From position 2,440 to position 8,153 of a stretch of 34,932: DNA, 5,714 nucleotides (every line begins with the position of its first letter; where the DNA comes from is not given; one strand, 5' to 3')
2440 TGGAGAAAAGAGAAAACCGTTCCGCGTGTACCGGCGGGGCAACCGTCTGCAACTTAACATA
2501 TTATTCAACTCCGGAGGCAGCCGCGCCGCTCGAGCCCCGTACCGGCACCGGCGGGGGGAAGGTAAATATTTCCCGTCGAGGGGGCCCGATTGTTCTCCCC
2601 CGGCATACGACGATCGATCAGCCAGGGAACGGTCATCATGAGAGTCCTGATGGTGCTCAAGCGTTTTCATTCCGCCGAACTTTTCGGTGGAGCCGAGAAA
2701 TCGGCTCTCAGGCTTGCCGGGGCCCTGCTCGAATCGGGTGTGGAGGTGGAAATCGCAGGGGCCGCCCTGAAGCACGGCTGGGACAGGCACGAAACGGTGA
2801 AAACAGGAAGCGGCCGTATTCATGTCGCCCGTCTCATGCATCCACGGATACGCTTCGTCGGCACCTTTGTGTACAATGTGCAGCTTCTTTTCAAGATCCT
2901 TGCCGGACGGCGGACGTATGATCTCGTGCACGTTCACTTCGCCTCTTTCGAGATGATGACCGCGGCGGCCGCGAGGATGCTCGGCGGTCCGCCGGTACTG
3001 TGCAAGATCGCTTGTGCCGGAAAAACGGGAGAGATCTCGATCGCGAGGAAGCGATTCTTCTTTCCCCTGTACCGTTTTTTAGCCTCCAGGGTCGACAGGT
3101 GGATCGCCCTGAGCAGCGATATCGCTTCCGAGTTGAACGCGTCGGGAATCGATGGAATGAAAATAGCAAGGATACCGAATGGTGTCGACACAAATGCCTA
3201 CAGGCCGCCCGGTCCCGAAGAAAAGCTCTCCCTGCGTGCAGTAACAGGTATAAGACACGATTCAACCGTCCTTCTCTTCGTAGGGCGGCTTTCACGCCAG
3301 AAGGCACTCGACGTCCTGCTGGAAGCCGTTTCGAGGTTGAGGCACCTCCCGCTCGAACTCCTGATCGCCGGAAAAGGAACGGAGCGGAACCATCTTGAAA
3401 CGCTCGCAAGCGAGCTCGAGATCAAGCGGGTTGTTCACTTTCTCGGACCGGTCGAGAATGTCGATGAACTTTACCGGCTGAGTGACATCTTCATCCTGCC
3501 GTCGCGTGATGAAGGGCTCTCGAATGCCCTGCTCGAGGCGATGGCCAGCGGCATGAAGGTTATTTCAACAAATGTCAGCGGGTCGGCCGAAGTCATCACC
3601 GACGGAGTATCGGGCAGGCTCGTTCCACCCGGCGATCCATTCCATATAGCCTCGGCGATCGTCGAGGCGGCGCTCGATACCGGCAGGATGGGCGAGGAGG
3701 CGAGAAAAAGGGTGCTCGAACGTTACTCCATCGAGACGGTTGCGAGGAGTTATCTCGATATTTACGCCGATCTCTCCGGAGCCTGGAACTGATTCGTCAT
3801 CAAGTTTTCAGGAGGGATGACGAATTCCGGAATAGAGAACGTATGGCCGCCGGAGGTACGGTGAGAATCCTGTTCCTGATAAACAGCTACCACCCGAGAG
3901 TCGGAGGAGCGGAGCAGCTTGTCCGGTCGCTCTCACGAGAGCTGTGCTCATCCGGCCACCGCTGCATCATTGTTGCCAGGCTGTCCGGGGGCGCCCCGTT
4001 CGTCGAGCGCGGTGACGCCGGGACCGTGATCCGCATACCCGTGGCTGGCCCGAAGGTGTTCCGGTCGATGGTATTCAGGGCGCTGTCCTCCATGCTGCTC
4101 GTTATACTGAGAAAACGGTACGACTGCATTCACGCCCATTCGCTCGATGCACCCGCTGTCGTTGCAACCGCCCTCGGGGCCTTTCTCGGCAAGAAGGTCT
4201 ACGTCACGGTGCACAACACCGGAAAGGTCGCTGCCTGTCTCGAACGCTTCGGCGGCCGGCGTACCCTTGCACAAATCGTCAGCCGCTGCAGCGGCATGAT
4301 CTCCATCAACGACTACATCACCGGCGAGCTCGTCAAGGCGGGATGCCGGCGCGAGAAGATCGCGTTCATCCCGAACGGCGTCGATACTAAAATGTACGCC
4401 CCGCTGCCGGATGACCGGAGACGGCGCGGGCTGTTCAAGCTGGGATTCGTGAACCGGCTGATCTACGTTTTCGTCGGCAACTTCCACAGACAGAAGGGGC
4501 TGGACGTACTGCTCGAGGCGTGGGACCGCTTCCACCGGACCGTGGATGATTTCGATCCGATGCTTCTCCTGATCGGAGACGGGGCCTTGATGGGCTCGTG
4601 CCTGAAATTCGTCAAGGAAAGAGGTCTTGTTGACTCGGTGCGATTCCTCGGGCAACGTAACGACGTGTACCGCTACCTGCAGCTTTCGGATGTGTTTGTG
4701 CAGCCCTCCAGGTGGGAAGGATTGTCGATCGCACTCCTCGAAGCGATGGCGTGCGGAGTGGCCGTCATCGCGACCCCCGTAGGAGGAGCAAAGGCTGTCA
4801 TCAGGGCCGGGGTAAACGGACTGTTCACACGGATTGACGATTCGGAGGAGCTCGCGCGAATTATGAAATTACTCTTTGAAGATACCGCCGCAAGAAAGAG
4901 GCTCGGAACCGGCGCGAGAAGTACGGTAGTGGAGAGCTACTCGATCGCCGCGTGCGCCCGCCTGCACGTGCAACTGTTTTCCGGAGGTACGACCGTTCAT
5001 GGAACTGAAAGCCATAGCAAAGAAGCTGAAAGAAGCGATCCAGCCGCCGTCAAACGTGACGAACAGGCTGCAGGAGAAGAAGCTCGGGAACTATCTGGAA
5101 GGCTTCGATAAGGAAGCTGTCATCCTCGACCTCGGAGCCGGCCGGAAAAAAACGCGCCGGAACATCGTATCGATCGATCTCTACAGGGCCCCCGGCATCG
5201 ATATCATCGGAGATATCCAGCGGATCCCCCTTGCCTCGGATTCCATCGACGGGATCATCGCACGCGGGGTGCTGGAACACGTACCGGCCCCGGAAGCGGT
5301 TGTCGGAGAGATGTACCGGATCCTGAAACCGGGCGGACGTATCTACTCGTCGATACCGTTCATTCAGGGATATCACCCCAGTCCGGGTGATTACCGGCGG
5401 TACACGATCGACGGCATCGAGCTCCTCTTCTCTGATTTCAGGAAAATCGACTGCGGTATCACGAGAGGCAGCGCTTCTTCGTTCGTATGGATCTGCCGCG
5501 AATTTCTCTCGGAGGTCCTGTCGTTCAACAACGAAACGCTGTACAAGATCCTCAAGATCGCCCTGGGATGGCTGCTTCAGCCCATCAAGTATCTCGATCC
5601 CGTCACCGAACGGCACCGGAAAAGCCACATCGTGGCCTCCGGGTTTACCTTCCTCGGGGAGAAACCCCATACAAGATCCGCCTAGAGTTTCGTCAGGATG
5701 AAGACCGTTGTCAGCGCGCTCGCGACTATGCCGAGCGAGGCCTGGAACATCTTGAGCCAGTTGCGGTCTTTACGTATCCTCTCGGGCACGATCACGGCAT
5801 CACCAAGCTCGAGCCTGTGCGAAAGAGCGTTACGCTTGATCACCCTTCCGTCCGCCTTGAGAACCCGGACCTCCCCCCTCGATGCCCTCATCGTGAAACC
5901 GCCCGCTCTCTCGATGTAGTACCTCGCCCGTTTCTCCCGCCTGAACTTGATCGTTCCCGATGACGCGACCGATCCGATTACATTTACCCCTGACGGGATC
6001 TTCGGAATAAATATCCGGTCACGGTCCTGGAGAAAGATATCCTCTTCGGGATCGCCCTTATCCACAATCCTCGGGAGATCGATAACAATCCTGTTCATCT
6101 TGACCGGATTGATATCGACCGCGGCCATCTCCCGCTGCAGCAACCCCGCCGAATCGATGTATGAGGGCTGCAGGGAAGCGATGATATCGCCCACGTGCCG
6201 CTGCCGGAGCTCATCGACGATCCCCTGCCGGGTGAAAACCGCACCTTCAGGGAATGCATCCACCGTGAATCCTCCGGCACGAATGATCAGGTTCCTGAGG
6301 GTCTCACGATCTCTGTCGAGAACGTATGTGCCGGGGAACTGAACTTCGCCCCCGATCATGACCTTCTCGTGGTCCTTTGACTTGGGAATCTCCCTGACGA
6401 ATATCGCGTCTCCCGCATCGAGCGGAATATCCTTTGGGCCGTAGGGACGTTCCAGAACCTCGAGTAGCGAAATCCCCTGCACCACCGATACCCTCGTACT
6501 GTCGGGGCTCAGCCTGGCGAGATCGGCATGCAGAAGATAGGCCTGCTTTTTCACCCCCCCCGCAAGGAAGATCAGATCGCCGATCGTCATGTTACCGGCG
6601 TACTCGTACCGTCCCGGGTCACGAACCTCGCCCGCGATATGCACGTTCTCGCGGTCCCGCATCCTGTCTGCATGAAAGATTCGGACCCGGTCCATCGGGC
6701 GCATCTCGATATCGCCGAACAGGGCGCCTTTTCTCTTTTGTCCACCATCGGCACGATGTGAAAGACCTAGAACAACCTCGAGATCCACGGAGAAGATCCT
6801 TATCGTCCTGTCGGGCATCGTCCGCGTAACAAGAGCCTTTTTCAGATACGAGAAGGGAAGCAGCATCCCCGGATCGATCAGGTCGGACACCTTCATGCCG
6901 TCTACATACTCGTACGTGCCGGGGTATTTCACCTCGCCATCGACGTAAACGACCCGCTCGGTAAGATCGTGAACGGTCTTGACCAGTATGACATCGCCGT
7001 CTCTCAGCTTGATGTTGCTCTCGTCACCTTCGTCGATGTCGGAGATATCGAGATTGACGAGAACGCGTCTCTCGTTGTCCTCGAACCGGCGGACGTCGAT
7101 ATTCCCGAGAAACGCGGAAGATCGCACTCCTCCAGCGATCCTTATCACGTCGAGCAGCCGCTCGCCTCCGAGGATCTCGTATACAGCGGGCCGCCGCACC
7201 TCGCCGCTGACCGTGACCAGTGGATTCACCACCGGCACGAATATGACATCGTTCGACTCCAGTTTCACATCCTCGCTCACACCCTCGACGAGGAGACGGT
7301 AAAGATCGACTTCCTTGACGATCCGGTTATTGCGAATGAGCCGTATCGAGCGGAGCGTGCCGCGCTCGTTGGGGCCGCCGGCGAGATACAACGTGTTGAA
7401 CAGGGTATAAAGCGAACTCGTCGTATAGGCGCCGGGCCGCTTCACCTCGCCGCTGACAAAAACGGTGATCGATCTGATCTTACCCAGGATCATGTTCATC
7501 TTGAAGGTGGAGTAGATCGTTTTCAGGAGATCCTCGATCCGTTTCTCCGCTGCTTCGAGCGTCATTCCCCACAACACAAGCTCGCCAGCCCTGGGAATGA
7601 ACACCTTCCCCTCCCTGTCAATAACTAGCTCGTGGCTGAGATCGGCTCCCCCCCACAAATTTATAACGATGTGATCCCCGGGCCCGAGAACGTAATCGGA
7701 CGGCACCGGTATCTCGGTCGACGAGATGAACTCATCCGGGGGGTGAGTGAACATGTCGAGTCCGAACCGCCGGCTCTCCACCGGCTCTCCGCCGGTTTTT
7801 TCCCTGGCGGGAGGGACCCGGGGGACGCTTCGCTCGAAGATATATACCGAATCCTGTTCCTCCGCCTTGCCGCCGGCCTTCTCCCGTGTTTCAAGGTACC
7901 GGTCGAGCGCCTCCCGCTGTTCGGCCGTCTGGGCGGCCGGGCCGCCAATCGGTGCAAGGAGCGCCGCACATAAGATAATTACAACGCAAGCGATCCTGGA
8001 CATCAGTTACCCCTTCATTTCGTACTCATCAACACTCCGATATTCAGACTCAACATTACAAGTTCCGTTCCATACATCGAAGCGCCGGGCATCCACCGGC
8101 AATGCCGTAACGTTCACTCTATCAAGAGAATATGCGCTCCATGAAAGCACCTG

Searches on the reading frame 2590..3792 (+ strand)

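Call 9: search_protein_families(library=pfam, proteins=[window:2590-3792:+], max_evalue=0.001)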
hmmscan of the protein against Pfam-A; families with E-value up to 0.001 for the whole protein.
window:2590-3792:+ (400 aa): 6 families
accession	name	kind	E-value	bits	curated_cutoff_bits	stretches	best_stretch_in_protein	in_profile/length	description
PF00534.26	Glycos_transf_1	-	1.7e-39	135.5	26.4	1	215-373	5-171/172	Glycosyl transferases group 1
PF13692.12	Glyco_trans_1_4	-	6.2e-39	133.9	27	1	227-360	3-139/142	Glycosyl transferases group 1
PF13439.12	Glyco_transf_4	-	2.8e-20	73.5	28.5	1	32-202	1-169/170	Glycosyltransferase Family 4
PF13579.12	Glyco_trans_4_4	-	7e-18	65.9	29.7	1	33-198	1-158/158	Glycosyl transferase 4-like domain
PF20706.3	GT4-conflict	-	3.7e-08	33.2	26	1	222-364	194-340/385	Family 4 Glycosyltransferase in conflict systems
PF13524.12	Glyco_trans_1_2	-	0.00056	20.3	25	0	243-390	5-144/144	Glycosyl transferase-like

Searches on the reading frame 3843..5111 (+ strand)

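Call 9: search_protein_families(library=pfam, proteins=[window:3843-5111:+], max_evalue=0.001)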
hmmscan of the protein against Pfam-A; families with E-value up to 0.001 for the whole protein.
window:3843-5111:+ (422 aa): 6 families
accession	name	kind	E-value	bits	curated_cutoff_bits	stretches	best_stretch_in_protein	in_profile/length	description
PF00534.26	Glycos_transf_1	-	4e-36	124.6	26.4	1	204-360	14-171/172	Glycosyl transferases group 1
PF13692.12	Glyco_trans_1_4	-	2.7e-35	122.1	27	1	207-347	3-142/142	Glycosyl transferases group 1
PF13439.12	Glyco_transf_4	-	1.4e-23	84.2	28.5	1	20-183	1-169/170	Glycosyltransferase Family 4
PF13579.12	Glyco_trans_4_4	-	3.2e-16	60.5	29.7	1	21-179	1-158/158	Glycosyl transferase 4-like domain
PF13524.12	Glyco_trans_1_2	-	1e-07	32.4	25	1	271-371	37-138/144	Glycosyl transferase-like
PF20706.3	GT4-conflict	-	2e-06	27.5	26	1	214-324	206-324/385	Family 4 Glycosyltransferase in conflict systems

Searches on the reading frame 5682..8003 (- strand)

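Call 9: search_protein_families(library=pfam, proteins=[window:5682-8003:-], max_evalue=0.001)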
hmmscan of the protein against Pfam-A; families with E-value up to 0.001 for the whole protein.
window:5682-8003:- (773 aa): 3 families
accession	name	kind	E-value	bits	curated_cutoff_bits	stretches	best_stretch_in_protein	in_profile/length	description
PF10531.15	SLBB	-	5e-53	177.2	27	5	181-225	2-46/55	SLBB domain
PF22461.2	SLBB_2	-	9.4e-40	135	27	4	181-256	3-79/79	SLBB domain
PF02563.21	Poly_export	-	9.8e-19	67.8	28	1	99-166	2-69/77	Polysaccharide biosynthesis/export protein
